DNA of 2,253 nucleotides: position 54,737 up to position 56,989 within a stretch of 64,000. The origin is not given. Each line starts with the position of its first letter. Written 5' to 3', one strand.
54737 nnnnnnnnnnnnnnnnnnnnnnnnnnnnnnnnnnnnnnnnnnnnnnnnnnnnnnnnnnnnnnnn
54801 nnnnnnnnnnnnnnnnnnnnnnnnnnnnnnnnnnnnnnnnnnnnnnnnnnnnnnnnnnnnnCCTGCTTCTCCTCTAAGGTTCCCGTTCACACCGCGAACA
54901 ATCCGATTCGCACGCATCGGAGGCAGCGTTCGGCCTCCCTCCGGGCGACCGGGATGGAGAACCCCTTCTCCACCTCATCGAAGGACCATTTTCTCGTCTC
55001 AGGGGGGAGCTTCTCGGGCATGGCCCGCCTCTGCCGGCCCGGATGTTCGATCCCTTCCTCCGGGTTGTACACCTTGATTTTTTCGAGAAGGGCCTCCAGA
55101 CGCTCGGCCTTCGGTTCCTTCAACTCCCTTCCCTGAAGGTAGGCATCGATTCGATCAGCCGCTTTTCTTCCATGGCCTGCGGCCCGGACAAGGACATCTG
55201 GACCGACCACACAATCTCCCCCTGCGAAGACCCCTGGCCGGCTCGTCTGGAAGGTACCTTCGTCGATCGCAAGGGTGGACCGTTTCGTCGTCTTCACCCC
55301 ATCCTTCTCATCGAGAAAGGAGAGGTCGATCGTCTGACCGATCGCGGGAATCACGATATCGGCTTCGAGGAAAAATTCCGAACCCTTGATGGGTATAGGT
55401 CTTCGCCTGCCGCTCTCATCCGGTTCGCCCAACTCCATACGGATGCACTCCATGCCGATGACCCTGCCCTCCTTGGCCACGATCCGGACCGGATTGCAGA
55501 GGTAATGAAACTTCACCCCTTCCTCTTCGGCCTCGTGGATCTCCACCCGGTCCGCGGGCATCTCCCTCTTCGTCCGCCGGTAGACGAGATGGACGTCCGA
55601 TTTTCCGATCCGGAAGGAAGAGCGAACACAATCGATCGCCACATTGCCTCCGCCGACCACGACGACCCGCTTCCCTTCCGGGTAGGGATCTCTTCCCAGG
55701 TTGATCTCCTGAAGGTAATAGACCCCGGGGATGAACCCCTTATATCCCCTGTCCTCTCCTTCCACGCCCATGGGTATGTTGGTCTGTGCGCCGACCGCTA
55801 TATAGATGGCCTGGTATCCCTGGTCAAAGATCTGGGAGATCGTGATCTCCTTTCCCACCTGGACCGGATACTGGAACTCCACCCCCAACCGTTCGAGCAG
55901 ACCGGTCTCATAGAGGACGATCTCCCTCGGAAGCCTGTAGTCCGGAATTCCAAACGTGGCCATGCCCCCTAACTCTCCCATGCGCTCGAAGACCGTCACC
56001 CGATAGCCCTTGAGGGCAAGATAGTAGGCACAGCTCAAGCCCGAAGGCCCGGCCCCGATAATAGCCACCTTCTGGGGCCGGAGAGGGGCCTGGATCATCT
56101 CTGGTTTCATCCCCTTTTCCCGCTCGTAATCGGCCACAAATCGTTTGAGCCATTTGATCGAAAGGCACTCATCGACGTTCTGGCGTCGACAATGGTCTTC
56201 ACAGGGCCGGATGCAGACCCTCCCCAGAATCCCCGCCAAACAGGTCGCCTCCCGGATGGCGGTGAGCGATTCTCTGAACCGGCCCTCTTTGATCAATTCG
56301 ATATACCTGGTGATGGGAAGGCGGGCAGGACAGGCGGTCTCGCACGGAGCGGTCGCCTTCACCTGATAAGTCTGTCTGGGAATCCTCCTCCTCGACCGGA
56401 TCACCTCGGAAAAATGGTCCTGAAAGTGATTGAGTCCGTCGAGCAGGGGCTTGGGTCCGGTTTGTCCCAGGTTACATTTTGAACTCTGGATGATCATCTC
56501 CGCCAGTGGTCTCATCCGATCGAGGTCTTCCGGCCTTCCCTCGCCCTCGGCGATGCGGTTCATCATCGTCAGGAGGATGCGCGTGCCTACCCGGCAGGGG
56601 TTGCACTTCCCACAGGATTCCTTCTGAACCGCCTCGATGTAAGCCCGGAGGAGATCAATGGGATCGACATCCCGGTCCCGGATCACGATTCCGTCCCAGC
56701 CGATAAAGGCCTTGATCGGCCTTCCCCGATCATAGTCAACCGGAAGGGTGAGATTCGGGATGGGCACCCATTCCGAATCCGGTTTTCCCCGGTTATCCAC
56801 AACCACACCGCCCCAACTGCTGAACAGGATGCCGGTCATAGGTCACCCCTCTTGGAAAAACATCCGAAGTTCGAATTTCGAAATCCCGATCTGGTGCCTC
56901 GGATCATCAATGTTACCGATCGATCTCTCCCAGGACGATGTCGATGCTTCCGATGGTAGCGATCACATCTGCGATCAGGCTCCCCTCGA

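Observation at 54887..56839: Unusual electron-transfer fusion protein: NuoF C-terminal FeS module + GltD-like FeS-FAD-NAD(P)H module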

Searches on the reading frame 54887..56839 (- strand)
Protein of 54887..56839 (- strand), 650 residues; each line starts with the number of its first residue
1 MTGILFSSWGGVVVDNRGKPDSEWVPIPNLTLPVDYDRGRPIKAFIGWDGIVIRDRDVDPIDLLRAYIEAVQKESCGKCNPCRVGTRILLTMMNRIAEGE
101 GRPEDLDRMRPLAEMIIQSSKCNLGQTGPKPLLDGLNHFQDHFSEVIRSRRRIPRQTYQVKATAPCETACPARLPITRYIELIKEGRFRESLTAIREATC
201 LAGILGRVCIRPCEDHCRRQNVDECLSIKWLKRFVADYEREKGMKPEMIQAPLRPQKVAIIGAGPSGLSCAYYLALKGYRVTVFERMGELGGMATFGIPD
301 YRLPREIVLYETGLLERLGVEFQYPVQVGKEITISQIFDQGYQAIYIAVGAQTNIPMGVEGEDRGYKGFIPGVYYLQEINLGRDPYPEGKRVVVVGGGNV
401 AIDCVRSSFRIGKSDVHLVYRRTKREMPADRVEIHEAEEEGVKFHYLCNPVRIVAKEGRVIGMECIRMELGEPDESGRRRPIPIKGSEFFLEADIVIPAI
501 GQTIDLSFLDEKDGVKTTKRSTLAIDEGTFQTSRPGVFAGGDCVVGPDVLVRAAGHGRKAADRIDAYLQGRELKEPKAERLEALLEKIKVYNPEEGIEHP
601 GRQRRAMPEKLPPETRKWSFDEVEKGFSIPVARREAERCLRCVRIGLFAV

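Call 5: search_protein_families(library=pfam, proteins=[window:54887-56839:-], max_evalue=0.01)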
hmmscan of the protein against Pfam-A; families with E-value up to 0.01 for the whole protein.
window:54887-56839:- (650 aa): 17 families
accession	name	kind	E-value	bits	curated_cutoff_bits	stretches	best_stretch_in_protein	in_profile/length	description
PF07992.20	Pyr_redox_2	-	5.3e-33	115.1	26.1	1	257-557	2-291/291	Pyridine nucleotide-disulphide oxidoreductase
PF10589.14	NADH_4Fe-4S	-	1.1e-25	89.7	23.5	1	62-144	1-83/85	NADH-ubiquinone oxidoreductase-F iron-sulfur binding region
PF14691.11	Fer4_20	-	3.2e-20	72.5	25.8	1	163-243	29-112/113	Dihydroprymidine dehydrogenase domain II, 4Fe-4S cluster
PF00070.33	Pyr_redox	-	3.9e-13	50.2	22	2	257-291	1-35/82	Pyridine nucleotide-disulphide oxidoreductase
PF13738.12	Pyr_redox_3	-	1.6e-10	41.2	30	1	388-541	163-305/305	Pyridine nucleotide-disulphide oxidoreductase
PF13450.12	NAD_binding_8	-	3.3e-10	40.5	21.9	1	260-295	1-36/68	NAD(P)-binding Rossmann-like domain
PF01266.30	DAO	-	1.6e-08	34.9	27.9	1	257-292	1-36/353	FAD dependent oxidoreductase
PF01946.23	Thi4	-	2.6e-07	30.6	26.2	1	257-297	19-60/235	Thi4 family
PF12831.13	FAD_oxidored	-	9.7e-06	25.5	27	1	258-298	2-42/416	FAD dependent oxidoreductase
PF00890.30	FAD_binding_2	-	1.3e-05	25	20.4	1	258-295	2-39/414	FAD binding domain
PF03486.20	HI0933_like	-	6.2e-05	23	50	1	257-291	2-36/244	HI0933-like protein Rossmann domain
PF01494.25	FAD_binding_3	-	6.7e-05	22.7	22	1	257-288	3-34/349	FAD binding domain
PF13241.12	NAD_binding_7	-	7.1e-05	23.8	22.1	0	388-438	6-54/104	Putative NAD(P)-binding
PF01593.30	Amino_oxidase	-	0.00037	20.4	19.8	1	266-292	2-28/443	Flavin containing amine oxidoreductase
PF21799.2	MurD-like_N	-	0.00052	20.7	27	1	257-286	2-31/88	Mur ligase MurD-like, N-terminal domain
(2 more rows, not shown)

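Call 6: search_protein_families(library=ncbifam, proteins=[window:54887-56839:-], max_evalue=0.01)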
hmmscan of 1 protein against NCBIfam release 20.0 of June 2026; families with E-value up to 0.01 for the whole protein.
window:54887-56839:- (650 aa): 98 families (the best 25 are shown)
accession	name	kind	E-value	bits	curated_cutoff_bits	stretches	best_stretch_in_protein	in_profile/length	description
NF009454.0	PRK12814.1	equivalog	1.3e-138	463.2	916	1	161-642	99-572/657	putative NADPH-dependent glutamate synthase small subunit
NF009410.0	PRK12771.1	subfamily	5.9e-138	460.9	516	1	116-642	4-511/566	NAD(P)-binding protein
NF009414.0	PRK12778.1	equivalog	6.6e-117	391.7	1103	2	163-569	336-750/752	bifunctional dihydroorotate dehydrogenase B NAD binding subunit/NADPH-dependent glutamate synthase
TIGR01316.1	gltA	equivalog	2.9e-113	379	471.75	2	160-568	31-449/449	NADPH-dependent glutamate synthase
TIGR01318.1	gltD_gamma_fam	subfamily_domain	3.5e-100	335.8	482.95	2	163-569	47-466/467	glutamate synthase, small subunit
NF009408.0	PRK12769.1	equivalog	1e-96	324.6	1003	2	161-571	231-654/659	formate-dependent uric acid utilization protein AegA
TIGR03315.1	Se_ygfK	equivalog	2.4e-89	300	835.3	1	162-621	443-870/1012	putative selenate reductase subunit YgfK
NF010590.0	PRK13984.1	equivalog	2.7e-87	293.4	946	2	164-571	196-609/611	putative oxidoreductase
NF009413.0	PRK12775.1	equivalog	5.8e-83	279.3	1895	1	163-570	338-756/1006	putative trifunctional 2-polyprenylphenol hydroxylase/glutamate synthase subunit beta/ferritin domain-containing protein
NF009451.0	PRK12809.1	equivalog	8.1e-79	265.6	1154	1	162-564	215-630/639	formate-dependent uric acid utilization protein YgfT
NF009409.0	PRK12770.1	subfamily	7.8e-72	242.3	343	1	251-573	14-355/360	putative glutamate synthase subunit beta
NF009415.0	PRK12779.1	equivalog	4.2e-69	233.4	1519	1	160-565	204-623/944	putative bifunctional glutamate synthase subunit beta/2-polyprenylphenol hydroxylase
TIGR01317.1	GOGAT_sm_gam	subfamily_domain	5.3e-61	206.9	447.7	1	165-571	51-481/485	glutamate synthase small subunit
NF045663.1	diclust_near_Sec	equivalog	1.4e-45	155.7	530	2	162-353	16-201/759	pyridine nucleotide-disulfide oxidoreductase/dicluster-binding protein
TIGR01959.1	nuoF_fam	equivalog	1.6e-18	66.4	558.65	1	30-146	293-409/410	NADH-quinone oxidoreductase subunit NuoF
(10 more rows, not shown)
